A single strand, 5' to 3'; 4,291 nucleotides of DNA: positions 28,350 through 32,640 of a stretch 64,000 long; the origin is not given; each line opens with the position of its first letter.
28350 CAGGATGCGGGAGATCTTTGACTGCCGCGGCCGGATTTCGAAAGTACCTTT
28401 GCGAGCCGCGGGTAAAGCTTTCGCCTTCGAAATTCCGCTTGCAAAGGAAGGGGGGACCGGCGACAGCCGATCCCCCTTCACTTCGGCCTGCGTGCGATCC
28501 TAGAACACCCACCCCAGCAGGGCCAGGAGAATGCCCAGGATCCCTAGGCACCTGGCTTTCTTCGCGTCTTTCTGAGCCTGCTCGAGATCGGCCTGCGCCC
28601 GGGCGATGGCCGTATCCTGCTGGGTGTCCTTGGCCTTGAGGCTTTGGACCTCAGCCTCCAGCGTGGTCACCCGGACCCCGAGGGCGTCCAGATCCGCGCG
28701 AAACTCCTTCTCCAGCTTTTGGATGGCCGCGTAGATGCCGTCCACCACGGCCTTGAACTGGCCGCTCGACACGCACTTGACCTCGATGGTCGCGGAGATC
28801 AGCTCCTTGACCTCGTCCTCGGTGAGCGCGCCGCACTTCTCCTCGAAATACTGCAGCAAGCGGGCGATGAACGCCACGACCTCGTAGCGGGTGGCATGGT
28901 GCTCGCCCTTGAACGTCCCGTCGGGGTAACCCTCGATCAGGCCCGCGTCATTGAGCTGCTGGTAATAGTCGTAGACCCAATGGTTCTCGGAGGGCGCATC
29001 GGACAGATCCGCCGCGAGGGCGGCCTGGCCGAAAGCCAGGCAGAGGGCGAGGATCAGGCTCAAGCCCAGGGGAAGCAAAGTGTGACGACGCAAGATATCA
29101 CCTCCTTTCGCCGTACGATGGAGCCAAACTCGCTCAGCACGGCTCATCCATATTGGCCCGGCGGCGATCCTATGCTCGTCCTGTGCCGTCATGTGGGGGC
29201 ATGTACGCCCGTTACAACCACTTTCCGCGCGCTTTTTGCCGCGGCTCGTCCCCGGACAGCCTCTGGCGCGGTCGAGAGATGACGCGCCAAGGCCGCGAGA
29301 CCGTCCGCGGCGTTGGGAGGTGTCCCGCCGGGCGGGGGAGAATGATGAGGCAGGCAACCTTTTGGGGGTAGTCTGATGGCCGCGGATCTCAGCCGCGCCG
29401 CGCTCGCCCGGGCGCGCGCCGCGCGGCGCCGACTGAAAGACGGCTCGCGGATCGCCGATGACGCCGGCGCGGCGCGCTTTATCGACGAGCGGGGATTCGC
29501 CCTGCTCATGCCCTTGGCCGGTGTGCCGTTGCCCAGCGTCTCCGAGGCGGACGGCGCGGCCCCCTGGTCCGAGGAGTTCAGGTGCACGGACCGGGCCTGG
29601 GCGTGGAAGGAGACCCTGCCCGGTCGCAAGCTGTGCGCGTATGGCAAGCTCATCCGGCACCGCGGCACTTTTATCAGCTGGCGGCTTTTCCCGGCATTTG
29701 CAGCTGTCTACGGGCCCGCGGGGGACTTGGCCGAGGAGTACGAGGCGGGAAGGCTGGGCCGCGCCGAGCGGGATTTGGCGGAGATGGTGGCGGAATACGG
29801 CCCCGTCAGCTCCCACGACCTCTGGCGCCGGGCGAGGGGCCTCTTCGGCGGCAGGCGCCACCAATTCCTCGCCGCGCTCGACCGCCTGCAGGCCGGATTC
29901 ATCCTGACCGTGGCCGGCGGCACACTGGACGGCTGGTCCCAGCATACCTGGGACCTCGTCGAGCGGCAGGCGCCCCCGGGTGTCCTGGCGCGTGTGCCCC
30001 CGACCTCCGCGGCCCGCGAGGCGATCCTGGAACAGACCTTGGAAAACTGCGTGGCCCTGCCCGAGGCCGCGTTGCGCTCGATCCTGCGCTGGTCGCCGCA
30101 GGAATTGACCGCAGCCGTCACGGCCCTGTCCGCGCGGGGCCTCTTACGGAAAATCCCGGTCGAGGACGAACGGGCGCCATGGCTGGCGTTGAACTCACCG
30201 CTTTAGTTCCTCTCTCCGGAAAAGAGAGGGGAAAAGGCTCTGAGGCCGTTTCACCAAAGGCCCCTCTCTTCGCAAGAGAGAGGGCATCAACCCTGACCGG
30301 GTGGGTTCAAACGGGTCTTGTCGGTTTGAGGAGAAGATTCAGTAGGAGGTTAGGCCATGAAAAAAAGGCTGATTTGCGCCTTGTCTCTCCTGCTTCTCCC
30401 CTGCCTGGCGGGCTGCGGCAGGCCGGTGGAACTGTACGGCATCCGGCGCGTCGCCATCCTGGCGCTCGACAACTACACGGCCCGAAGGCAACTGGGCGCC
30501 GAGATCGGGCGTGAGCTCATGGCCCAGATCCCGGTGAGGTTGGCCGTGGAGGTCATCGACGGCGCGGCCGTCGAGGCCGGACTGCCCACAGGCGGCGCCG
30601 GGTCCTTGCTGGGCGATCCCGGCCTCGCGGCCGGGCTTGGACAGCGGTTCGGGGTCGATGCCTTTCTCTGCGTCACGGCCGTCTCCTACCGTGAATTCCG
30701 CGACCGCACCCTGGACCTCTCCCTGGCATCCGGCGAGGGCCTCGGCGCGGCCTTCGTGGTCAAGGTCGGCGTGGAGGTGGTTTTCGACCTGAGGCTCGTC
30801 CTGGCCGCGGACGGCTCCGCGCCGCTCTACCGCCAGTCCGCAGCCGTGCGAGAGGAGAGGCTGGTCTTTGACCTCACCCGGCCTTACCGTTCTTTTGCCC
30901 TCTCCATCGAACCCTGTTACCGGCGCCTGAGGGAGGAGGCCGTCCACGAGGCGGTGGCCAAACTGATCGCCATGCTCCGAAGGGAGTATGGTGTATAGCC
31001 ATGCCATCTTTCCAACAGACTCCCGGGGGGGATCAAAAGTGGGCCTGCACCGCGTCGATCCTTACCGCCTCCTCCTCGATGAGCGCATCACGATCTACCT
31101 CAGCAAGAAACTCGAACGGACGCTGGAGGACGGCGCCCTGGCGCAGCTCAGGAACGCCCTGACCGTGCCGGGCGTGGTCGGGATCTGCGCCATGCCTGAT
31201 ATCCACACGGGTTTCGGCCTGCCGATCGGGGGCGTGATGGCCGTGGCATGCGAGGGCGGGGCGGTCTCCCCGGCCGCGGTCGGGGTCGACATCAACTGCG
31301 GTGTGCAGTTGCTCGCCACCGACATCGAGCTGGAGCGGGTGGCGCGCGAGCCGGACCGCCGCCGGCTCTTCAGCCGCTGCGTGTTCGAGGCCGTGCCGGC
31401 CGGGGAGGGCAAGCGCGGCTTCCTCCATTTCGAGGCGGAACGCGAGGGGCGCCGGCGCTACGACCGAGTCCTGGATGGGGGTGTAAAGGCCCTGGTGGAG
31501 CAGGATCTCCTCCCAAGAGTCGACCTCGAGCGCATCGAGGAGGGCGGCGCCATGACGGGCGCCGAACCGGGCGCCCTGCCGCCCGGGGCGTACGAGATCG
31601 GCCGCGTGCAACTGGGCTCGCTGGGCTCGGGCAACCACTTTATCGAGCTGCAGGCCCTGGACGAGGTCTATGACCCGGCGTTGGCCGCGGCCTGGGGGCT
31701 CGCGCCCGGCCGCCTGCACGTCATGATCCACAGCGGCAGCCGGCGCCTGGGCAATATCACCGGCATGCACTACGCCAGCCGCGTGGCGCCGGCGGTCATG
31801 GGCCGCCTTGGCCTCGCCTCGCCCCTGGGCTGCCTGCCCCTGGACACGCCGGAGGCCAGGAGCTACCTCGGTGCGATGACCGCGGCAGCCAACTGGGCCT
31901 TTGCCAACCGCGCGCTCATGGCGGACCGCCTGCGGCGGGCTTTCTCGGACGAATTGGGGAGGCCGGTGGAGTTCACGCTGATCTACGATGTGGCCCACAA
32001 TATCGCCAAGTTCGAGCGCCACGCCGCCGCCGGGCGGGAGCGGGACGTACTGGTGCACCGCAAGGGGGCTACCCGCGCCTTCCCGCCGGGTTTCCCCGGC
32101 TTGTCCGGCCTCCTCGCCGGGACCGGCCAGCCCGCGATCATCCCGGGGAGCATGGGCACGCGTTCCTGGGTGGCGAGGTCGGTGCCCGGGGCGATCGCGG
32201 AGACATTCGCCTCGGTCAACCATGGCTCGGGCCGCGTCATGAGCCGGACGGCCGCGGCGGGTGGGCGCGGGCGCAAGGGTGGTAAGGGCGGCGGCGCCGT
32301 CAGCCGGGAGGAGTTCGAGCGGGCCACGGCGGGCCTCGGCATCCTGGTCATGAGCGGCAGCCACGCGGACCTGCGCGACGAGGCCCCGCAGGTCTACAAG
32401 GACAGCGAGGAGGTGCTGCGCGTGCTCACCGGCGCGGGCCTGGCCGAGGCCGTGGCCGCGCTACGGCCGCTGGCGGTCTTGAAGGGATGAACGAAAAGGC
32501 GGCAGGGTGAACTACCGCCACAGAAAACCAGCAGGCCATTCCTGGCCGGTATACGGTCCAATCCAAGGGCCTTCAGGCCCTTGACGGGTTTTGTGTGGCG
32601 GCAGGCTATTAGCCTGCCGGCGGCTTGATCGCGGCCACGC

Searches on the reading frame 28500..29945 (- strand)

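Call 33: search_protein_families(library=ncbifam, proteins=[window:28500-29945:-], max_evalue=0.00001)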
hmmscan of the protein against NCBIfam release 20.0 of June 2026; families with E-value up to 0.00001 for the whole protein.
window:28500-29945:- (481 aa): 1 family
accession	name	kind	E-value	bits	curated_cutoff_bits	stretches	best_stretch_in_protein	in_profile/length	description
NF033921.0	por_somb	subfamily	1e-10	40.9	100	1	314-440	7-112/485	iron uptake porin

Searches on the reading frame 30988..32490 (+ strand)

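Call 33: search_protein_families(library=ncbifam, proteins=[window:30988-32490:+], max_evalue=0.00001)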
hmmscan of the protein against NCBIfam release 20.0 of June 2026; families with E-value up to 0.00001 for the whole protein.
window:30988-32490:+ (500 aa): 4 families
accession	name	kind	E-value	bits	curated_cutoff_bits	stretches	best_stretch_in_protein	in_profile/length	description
NF038162.1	RtcB_rel_intein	exception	5.2e-114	382.2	1150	2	103-500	578-961/961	intein-containing RtcB family protein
NF007153.0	PRK09588.1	equivalog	6.7e-54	183.3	407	2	206-499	126-372/379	RNA ligase RtcB family protein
TIGR03073.1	release_rtcB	hypoth_equivalog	1.8e-41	142.3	271.8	2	206-494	115-356/356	RNA ligase RtcB family protein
NF052663.1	RtcB_rel_intein2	exception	1.2e-27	97.1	1050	1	208-500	380-626/626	intein-containing RctB family protein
